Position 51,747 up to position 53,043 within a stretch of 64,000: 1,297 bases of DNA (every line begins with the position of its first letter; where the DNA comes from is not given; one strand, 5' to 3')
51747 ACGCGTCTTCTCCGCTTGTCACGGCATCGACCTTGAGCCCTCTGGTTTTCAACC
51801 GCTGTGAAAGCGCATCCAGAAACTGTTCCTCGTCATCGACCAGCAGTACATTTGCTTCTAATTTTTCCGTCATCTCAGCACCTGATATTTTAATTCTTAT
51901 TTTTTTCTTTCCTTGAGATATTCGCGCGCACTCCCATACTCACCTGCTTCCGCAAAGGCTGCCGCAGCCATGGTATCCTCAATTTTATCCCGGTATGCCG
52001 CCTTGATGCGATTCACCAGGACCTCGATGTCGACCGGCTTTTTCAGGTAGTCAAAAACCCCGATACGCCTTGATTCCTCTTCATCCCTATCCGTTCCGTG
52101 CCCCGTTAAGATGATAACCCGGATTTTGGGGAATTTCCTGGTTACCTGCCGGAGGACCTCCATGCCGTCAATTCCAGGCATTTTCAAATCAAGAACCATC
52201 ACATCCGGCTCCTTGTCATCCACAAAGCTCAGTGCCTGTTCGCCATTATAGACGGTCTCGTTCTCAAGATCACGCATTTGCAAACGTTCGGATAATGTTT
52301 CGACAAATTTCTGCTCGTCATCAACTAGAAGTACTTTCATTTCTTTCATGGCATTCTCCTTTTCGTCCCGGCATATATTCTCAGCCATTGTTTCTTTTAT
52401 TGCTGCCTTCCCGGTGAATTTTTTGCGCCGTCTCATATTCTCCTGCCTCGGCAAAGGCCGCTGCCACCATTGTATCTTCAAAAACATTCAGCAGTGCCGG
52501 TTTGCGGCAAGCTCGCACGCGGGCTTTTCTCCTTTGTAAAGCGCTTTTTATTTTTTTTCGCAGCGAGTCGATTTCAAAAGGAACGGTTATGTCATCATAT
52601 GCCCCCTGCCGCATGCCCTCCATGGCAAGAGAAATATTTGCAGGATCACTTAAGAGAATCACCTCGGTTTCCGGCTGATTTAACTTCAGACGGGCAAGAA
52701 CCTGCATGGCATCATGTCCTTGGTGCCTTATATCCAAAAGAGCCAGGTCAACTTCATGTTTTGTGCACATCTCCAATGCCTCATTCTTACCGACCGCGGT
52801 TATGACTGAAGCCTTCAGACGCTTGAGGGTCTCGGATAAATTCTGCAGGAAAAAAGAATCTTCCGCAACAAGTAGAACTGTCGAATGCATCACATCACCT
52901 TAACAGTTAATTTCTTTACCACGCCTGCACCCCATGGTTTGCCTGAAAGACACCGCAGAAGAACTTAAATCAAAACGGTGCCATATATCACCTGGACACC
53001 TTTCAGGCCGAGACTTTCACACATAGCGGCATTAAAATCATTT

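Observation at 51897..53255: A ~20-aa AFAEAGE[YW]xxA tail motif shared by three consecutive genes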

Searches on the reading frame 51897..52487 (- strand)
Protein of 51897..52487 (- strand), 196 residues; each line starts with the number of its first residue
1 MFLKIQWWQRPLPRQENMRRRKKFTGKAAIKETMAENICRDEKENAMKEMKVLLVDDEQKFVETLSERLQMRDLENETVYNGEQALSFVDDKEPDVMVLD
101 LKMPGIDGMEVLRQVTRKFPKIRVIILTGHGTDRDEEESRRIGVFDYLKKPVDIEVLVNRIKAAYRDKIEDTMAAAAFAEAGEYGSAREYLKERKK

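Call 3: search_protein_families(library=pfam, max_evalue=0.1, proteins=[window:51897-52487:-])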
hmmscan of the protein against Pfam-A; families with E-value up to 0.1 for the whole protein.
window:51897-52487:- (196 aa): 3 families
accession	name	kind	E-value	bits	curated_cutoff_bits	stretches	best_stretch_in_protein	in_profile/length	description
PF00072.30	Response_reg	-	7.2e-28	97.4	30.2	1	52-162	1-111/111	Response regulator receiver domain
PF12525.13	DUF3726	-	0.071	13.4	22.1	0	97-132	30-65/73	Protein of unknown function (DUF3726)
PF17057.10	B3R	-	0.086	13.2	27.5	0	56-93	32-69/117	Poxviridae B3 protein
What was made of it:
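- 51897..52349 (-): Canonical single-domain receiver gene (150 aa). Pfam Response_reg, E=7e-28 (call 3).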

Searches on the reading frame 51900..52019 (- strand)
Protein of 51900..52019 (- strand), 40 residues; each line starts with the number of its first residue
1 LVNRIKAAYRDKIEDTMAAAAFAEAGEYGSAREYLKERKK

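Call 17: find_homologous_proteins(query=A3, max_evalue=10)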
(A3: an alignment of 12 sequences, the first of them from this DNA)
Query A3 (12 sequences) (40 aa, profile of the alignment): 2031 proteins with E <= 10 among 3022 candidates; the best 120 are listed.
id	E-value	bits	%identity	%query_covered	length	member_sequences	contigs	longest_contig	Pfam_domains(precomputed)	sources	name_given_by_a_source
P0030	3.6e-20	89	48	73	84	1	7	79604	-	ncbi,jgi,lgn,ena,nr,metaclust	ncbi:MAG: hypothetical protein A2521_03160 [Deltaproteobacteria bacterium RIFOXYD12_FULL_57_12]|nr:M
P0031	3.3e-17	79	64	63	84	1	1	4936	-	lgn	-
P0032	4.6e-15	72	45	73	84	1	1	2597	-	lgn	-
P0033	5.6e-15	72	42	65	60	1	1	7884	-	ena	-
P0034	5.7e-15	72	47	90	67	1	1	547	-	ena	-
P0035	4.5e-14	69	50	75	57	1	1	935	-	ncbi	-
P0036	2.1e-13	67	70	100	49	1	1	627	-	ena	-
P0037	2.6e-13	67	58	60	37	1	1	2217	-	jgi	jgi:hypothetical protein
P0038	4.5e-13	66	58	78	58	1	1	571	-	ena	-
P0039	6.5e-13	65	57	70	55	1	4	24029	-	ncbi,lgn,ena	-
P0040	7.2e-13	65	52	68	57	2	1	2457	-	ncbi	-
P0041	8.3e-13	65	50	75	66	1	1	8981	-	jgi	jgi:hypothetical protein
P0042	8.3e-13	65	53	75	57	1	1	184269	-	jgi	jgi:hypothetical protein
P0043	8.4e-13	65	50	75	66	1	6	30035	-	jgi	jgi:hypothetical protein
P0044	8.7e-13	65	48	68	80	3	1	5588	-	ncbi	-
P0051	1.8e-12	64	53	75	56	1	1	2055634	-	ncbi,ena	-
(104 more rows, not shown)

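Call 19: find_encoding_contigs(protein=P0051, flank=7000, max_places=2)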
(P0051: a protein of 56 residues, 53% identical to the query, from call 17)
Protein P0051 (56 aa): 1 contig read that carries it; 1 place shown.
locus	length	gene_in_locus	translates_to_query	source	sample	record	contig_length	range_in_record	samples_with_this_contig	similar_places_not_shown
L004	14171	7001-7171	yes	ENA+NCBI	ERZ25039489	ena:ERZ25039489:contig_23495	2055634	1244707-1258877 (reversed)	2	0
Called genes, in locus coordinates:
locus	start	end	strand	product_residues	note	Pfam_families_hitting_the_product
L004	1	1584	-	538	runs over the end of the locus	PF13188:PAS_8 (faint), PF13426:PAS_9 (faint), PF00989:PAS, PF08448:PAS_4 (weak), PF00512:HisKA, PF02518:HATPase_c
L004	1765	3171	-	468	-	PF00072:Response_reg, PF00158:Sigma54_activat, PF14532:Sigma54_activ_2, PF07728:AAA_5, PF25601:AAA_lid_14, PF02954:HTH_8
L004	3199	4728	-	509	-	PF00672:HAMP, PF00512:HisKA, PF02518:HATPase_c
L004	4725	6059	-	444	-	PF07724:AAA_2 (weak), PF00004:AAA, PF07728:AAA_5, PF22667:Lon_lid, PF05362:Lon_C, PF13541:ChlI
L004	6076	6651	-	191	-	PF00072:Response_reg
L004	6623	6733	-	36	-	-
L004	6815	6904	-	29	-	-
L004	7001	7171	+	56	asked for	-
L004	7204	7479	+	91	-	-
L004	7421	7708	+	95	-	-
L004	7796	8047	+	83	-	-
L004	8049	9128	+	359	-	PF01925:TauE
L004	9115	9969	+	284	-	PF00582:Usp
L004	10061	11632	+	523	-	PF00512:HisKA, PF13581:HATPase_c_2 (weak), PF02518:HATPase_c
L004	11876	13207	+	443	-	PF00072:Response_reg, PF00493:MCM (weak), PF00158:Sigma54_activat, PF14532:Sigma54_activ_2, PF00004:AAA, PF07724:AAA_2, PF07728:AAA_5, PF25601:AAA_lid_14, +2 more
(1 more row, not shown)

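Call 20: find_encoding_contigs(protein=P0042, flank=7000, max_places=2)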
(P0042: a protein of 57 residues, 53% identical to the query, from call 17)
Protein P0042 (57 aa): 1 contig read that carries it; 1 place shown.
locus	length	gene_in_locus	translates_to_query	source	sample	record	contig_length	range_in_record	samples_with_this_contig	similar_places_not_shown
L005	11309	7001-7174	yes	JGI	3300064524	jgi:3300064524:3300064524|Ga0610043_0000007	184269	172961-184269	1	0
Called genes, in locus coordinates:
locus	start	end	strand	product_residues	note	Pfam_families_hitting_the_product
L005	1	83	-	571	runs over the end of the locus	PF00512:HisKA, PF02518:HATPase_c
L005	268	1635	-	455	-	PF00072:Response_reg, PF00004:AAA (faint), PF00158:Sigma54_activat, PF14532:Sigma54_activ_2, PF07728:AAA_5 (weak), PF25601:AAA_lid_14, PF02954:HTH_8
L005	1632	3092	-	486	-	PF00512:HisKA, PF02518:HATPase_c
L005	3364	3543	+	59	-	-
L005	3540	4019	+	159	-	-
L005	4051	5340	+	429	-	PF01925:TauE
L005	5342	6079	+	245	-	-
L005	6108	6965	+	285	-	PF00582:Usp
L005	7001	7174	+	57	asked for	-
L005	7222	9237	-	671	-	PF00072:Response_reg, PF00004:AAA, PF07728:AAA_5 (faint), PF22667:Lon_lid, PF05362:Lon_C, PF13541:ChlI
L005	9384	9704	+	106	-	-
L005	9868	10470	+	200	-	PF03602:Cons_hypoth95, PF02086:MethyltransfD12 (faint)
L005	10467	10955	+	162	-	PF01467:CTP_transf_like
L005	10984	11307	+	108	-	?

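Call 21: find_encoding_contigs(protein=P0030, flank=7000, max_places=2)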
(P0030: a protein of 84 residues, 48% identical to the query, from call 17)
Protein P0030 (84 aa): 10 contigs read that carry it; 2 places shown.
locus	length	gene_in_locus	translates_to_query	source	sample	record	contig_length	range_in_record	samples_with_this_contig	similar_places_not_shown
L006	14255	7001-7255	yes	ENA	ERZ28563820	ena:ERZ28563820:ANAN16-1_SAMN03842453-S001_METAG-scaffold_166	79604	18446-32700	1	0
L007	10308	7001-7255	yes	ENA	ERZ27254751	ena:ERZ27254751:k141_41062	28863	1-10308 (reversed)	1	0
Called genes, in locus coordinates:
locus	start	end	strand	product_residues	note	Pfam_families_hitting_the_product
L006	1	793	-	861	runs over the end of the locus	PF07549:Sec_GG (faint), PF21760:SecD_1st, PF22599:SecDF_P1_head, PF02355:SecD_SecF_C, PF03176:MMPL, PF02355:SecD_SecF_C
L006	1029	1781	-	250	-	PF00731:AIRC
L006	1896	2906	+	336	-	PF01545:Cation_efflux, PF16916:ZT_dimer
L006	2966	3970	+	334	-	PF06325:PrmA, PF05175:MTS, PF02475:TRM5-TYW2_MTfase (weak), PF13649:Methyltransf_25 (weak), PF13847:Methyltransf_31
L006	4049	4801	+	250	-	PF20260:PUA_4, PF04452:Methyltrans_RNA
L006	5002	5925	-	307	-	PF28239:Npun_R2479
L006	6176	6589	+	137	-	PF02580:Tyr_Deacylase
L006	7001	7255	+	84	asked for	-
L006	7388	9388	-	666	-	PF13401:AAA_22 (faint), PF00072:Response_reg, PF00004:AAA, PF07724:AAA_2 (weak), PF07728:AAA_5, PF22667:Lon_lid, PF05362:Lon_C, PF13541:ChlI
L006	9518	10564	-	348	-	PF08100:Dimerisation, PF25213:HVO_A0261_N (weak), PF00891:Methyltransf_2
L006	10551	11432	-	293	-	-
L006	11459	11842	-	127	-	-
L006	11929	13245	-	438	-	PF00501:AMP-binding (faint), PF27533:CapK_C (weak)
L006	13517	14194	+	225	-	PF03460:NIR_SIR_ferr, PF01077:NIR_SIR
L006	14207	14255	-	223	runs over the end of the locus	PF07238:PilZ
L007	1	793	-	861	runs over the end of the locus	PF07549:Sec_GG (faint), PF21760:SecD_1st, PF22599:SecDF_P1_head, PF02355:SecD_SecF_C, PF03176:MMPL, PF02355:SecD_SecF_C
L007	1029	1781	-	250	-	PF00731:AIRC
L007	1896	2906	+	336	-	PF01545:Cation_efflux, PF16916:ZT_dimer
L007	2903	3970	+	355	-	PF06325:PrmA, PF05175:MTS, PF02475:TRM5-TYW2_MTfase (weak), PF13649:Methyltransf_25, PF13847:Methyltransf_31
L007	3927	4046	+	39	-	-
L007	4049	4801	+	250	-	PF20260:PUA_4, PF04452:Methyltrans_RNA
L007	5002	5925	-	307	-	PF28239:Npun_R2479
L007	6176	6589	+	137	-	PF02580:Tyr_Deacylase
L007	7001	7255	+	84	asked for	-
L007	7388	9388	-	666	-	PF13401:AAA_22 (faint), PF00072:Response_reg, PF00004:AAA, PF07724:AAA_2 (weak), PF07728:AAA_5, PF22667:Lon_lid, PF05362:Lon_C, PF13541:ChlI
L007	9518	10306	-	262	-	?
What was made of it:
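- A REC-AAA-Lon_C gene lies directly beside the tiny motif gene in all three contexts found by protein look-up (calls 19-21). In L006 and L007 an 84-aa two-motif protein and the REC-Lon gene are the only motif-module genes present (call 21).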

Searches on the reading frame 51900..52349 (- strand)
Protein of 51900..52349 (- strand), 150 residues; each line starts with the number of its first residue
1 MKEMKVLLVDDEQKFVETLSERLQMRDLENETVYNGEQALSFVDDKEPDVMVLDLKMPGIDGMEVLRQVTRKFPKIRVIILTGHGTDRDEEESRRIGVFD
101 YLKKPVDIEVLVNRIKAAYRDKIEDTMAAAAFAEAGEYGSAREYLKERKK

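Call 11: search_protein_families(library=ncbifam, max_evalue=1, proteins=[window:51900-52349:-])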
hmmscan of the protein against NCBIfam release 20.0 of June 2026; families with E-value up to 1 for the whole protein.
seq(150 aa): 106 families (the best 25 are shown)
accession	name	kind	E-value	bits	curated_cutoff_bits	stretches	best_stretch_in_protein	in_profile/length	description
TIGR01818.1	ntrC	equivalog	4.7e-22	78.4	558.6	1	6-129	1-124/463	nitrogen regulation protein NR(I)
TIGR02875.1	spore_0_A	equivalog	3.7e-21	75.5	200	1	3-129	2-132/262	sporulation transcription factor Spo0A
TIGR02154.1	PhoB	equivalog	7.8e-21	74.4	296.2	1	4-127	3-128/226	phosphate regulon transcriptional regulator PhoB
NF040689.1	MtrAB_MtrA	equivalog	2.2e-20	73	300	1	6-126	1-120/219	MtrAB system response regulator MtrA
NF040534.1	resp_reg_YycF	equivalog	2.2e-20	72.9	340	1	5-126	2-122/231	response regulator YycF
NF008176.1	PRK10923.1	equivalog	5.2e-20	71.5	620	1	1-122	1-125/469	nitrogen regulation protein NR(I)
NF011695.0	PRK15115.1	equivalog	9.2e-20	70.8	763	1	2-123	5-126/445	two-component system response regulator GlrR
NF006900.1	PRK09390.1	equivalog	1.2e-19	70.6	255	1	3-127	4-128/203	response regulator FixJ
NF008296.0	PRK11083.1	equivalog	6e-19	68.4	273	1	1-138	1-136/228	two-component system response regulator CreB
NF008199.0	PRK10955.1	equivalog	7.2e-19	68.6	341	1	5-121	3-117/232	envelope stress response regulator transcription factor CpxR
NF051850.1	RespRegRprY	equivalog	7.3e-19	68.1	370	1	3-126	4-127/234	response regulator transcription factor RprY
NF045944.1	ResRegRpaBCyano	equivalog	8.7e-19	67.8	330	1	7-126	1-119/229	response regulator transcription factor RpaB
NF045505.1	RR_RssB_Pseudo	equivalog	9.9e-19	67.6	700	1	4-119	6-122/394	two-component system response regulator RssB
NF007005.1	PRK09468.1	equivalog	2.4e-18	66.4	331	1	3-131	3-131/237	osmolarity response regulator transcription factor OmpR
NF041946.1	LuxO_transreg_Vib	equivalog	3.2e-18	65.8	800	1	20-127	13-120/463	quorum-sensing sigma-54 dependent transcriptional regulator LuxO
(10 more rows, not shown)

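Call 29: find_homologous_proteins(query=window:51900-52349:-, max_evalue=1e-10)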
Query seq(150 aa) (150 aa): 4643 proteins with E <= 1e-10 among 4782 candidates; the best 120 are listed.
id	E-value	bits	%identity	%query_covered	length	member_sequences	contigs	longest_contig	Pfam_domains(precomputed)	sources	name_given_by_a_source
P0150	3.4e-89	314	100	100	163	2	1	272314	PF00072.31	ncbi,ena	-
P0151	8.8e-85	299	94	100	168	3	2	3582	PF00072.31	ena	-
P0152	1.0e-82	293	92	100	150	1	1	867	PF00072.31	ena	-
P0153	2.0e-78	279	59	80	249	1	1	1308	PF23198.2,PF00072.31,PF02310.25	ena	-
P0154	7.3e-78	277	89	100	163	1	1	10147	PF00072.31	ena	-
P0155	1.0e-77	276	87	100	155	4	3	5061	PF00072.31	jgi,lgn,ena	-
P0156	1.1e-77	276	88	100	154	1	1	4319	PF00072.31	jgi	jgi:DNA-binding response OmpR family regulator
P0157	1.8e-77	276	86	100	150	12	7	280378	PF00072.31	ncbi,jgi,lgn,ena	jgi:DNA-binding response OmpR family regulator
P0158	6.3e-77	274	86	99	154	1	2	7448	PF00072.31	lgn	-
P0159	1.0e-76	273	86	100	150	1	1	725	PF00072.31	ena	-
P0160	1.4e-76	273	88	98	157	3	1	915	PF00072.31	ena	-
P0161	3.2e-76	272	87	99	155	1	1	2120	PF00072.31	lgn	-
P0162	5.3e-76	271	85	100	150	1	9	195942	PF00072.31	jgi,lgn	jgi:DNA-binding response OmpR family regulator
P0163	6.4e-76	271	85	99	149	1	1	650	PF00072.31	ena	-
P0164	9.2e-76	270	87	100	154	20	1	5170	PF00072.31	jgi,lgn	-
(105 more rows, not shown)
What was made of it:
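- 51897..52349 (-): Most of the 120 listed hits are 73% identical or more (call 29).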

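Call 41: predict_structure(alignment_id=A4)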
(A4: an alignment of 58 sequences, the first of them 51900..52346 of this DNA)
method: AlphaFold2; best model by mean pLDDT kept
length: 149 residues; sequences in the alignment: 58
mean_pLDDT: 79.4   pTM: 0.74
mean pLDDT of the five models: 79.4, 78.6, 76.3, 74.5, 72.7
residues with pLDDT >= 90: 22; 70-90: 98; 50-70: 17; < 50: 12
segments of 3 or more residues with pLDDT < 50: 135-138, 146-149
pLDDT, mean of each block of 10 residues (from residue 1): 85 86 85 89 88 83 87 88 71 81 85 90 73 51 46
secondary structure, 60 per line:
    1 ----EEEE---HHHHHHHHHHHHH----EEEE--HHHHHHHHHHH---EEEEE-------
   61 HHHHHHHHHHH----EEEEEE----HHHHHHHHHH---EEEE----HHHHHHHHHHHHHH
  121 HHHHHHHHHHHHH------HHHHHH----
elements in order: E5-8 H12-24 E29-32 H35-45 E49-53 H61-71 E76-81 H86-95 E99-102 H107-133 H140-145
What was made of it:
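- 51900..51986 (-): C-terminal TPR-like tail of the receiver (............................). AF2 runs alpha5 (107-133) into the motif, then a turn and helix 140-145, with pLDDT about 50 (call 41).
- The tail is a continuation of alpha5, the helix used in receiver dimerisation (call 41; the dimerisation role is established knowledge of receiver domains).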

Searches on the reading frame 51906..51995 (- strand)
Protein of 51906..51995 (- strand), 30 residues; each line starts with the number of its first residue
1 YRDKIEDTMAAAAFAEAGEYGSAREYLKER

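Call 46: search_solved_structures(query=A2, max_evalue=10, show_alignments=4)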
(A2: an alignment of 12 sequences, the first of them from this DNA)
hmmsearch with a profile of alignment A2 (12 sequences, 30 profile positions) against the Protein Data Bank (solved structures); distinct sequences matched with E-value up to 10: 1.
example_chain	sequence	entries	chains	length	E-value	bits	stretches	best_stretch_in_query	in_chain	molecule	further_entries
8d7f_A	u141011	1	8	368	1.4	11.5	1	7-16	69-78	Terpene cyclase flvF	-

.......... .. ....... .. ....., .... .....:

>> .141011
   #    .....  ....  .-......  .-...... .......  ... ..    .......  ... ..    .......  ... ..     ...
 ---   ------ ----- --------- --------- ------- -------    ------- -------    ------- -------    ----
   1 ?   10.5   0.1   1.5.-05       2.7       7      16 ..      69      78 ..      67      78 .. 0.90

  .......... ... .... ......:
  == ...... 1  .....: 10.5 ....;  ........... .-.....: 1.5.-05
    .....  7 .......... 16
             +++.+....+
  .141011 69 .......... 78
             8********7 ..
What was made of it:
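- Tried and rejected: Only a 10-residue chance match (call 46).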

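Call 61: search_protein_representatives(alignment_id=A5)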
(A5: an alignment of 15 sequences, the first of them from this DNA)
Query: 15 sequences, 30 profile positions. Proteins with E-value up to 0.001 (for the whole library): 1143; up to 1e-10: 137; up to 1e-30: 0. The best 150 are listed.
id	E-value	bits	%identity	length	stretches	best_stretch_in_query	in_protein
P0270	2.2e-27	110.3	-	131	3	2-29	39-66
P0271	2.2e-25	103.9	-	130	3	8-28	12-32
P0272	1.4e-24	101.3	-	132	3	6-27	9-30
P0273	1.7e-24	101.0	-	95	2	2-29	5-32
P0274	4.2e-24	99.8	-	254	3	5-27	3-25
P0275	1.0e-23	98.5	-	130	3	3-29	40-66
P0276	2.1e-23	97.5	-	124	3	5-26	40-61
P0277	7.0e-23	95.9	-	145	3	2-29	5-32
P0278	7.1e-23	95.8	-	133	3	5-29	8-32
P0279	1.3e-22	94.9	-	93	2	2-29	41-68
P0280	3.0e-22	93.8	-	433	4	3-27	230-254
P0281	4.3e-22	93.3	-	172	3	1-30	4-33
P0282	5.9e-22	92.9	-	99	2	2-29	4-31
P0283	7.0e-22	92.7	-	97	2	2-29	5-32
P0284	1.2e-21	91.9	-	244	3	6-28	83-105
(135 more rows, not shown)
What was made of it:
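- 2031 clusters at E<=10 (call 17) and 1143 representatives at E<=1e-3 (call 61). 137 representatives score at E<=1e-10 (call 61).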

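Call 63: find_encoding_contigs(protein=P0270, flank=6000, max_places=2)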
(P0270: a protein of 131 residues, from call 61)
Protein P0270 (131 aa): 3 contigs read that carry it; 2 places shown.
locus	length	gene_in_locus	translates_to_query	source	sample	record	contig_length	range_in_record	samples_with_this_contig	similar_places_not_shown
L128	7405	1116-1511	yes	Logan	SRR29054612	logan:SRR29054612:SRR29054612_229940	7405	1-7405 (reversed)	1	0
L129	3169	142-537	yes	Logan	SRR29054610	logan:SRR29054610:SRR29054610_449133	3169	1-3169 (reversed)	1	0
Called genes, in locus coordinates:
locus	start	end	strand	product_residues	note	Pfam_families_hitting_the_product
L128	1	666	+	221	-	?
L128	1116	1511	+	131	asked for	-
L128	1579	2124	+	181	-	PF00072:Response_reg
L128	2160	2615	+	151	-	PF00072:Response_reg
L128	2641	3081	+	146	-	PF00072:Response_reg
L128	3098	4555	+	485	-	PF00939:Na_sulph_symp, PF03600:CitMHS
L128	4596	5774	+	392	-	-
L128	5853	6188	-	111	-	PF04358:DsrC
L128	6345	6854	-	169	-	PF01058:Oxidored_q6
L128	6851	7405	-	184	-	?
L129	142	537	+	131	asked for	-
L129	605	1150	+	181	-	PF00072:Response_reg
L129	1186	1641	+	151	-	PF00072:Response_reg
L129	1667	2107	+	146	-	PF00072:Response_reg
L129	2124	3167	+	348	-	?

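Call 64: find_encoding_contigs(protein=P0271, flank=6000, max_places=2)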
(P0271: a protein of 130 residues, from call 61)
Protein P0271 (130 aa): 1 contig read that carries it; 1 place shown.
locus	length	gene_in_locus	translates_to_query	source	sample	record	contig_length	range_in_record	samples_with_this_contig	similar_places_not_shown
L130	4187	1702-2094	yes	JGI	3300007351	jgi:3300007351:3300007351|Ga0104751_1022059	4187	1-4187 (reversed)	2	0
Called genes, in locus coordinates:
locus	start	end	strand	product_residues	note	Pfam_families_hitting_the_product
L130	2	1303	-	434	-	?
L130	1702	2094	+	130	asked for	-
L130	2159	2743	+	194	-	PF00072:Response_reg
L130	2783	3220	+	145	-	PF00072:Response_reg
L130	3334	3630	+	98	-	PF00571:CBS (weak)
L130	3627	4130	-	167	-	PF00072:Response_reg, PF00196:GerE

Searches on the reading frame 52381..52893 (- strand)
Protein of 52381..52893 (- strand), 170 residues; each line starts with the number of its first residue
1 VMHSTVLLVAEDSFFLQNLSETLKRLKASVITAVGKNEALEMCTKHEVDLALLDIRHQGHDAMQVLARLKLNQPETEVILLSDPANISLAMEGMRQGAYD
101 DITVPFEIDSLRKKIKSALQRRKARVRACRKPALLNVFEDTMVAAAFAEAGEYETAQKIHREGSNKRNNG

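Call 3: search_protein_families(library=pfam, max_evalue=0.1, proteins=[window:52381-52893:-])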
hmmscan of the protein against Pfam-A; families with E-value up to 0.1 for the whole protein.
window:52381-52893:- (170 aa): 3 families
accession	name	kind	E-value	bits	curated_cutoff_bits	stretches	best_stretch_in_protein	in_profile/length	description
PF00072.30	Response_reg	-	3.3e-15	56.7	30.2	1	6-116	1-111/111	Response regulator receiver domain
PF21755.2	DacZ_P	-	0.025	14.7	27.4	1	5-59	20-73/125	Probable sensor domain DacZ_P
PF23198.2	PDE8A_N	-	0.038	14.4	29.6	1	6-78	12-86/147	PDE8A-like, N-terminal domain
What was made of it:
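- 52381..52890 (-): Atypical receiver gene (169 aa from the ATG at 52890). Pfam Response_reg, E=3.3e-15 (call 3).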

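Call 11: search_protein_families(library=ncbifam, max_evalue=1, proteins=[window:52381-52893:-])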
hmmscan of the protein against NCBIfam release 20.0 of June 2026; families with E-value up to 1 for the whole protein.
window:52381-52893:- (170 aa): 87 families (the best 25 are shown)
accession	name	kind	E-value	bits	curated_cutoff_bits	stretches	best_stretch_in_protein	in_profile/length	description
NF008469.0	PRK11361.1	equivalog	1.4e-15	56.9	714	1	4-125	5-126/461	acetoacetate metabolism transcriptional regulator AtoC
NF041946.1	LuxO_transreg_Vib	equivalog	3.8e-14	52.3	800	1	23-125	16-118/463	quorum-sensing sigma-54 dependent transcriptional regulator LuxO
NF011695.0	PRK15115.1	equivalog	7.9e-14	51.2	763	1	4-124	7-127/445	two-component system response regulator GlrR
TIGR01818.1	ntrC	equivalog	2.5e-13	49.6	558.6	1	6-131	1-126/463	nitrogen regulation protein NR(I)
NF033791.1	ActR_PrrA_rreg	equivalog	5e-12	46.2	250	1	4-119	2-117/173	ActR/PrrA/RegA family redox response regulator transcription factor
NF051870.1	NAssimRespRegNtrX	equivalog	5.3e-12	45.4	600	1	7-125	5-125/452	nitrogen assimilation response regulator NtrX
NF006900.1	PRK09390.1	equivalog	7.3e-12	45.2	255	1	5-127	6-128/203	response regulator FixJ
NF045991.1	RespRegCtrARhodob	equivalog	1.1e-11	44.9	350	1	6-127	3-124/224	response regulator transcription factor CtrA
NF053512.1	nitric_RR_NosR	exception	2.2e-11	43.4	400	1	6-126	1-122/422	response regulator c-di-GMP phosphodiesterase, NosR family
NF045505.1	RR_RssB_Pseudo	equivalog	3.5e-11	42.8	700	1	3-131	5-134/394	two-component system response regulator RssB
NF041733.1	resp_reg_CseB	equivalog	1.1e-10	41.3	350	1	5-128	2-124/228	two-component system response regulator CseB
NF045944.1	ResRegRpaBCyano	equivalog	1.1e-10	41.3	330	1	8-130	2-123/229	response regulator transcription factor RpaB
NF008176.1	PRK10923.1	equivalog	2.2e-10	39.7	620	1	2-131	2-130/469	nitrogen regulation protein NR(I)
NF012227.0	AdeR_RR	equivalog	3e-10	40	340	1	4-132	11-139/239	efflux system response regulator transcription factor AdeR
TIGR01387.1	cztR_silR_copR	subfamily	3.2e-10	40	279.2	1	34-126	29-121/218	heavy metal response regulator transcription factor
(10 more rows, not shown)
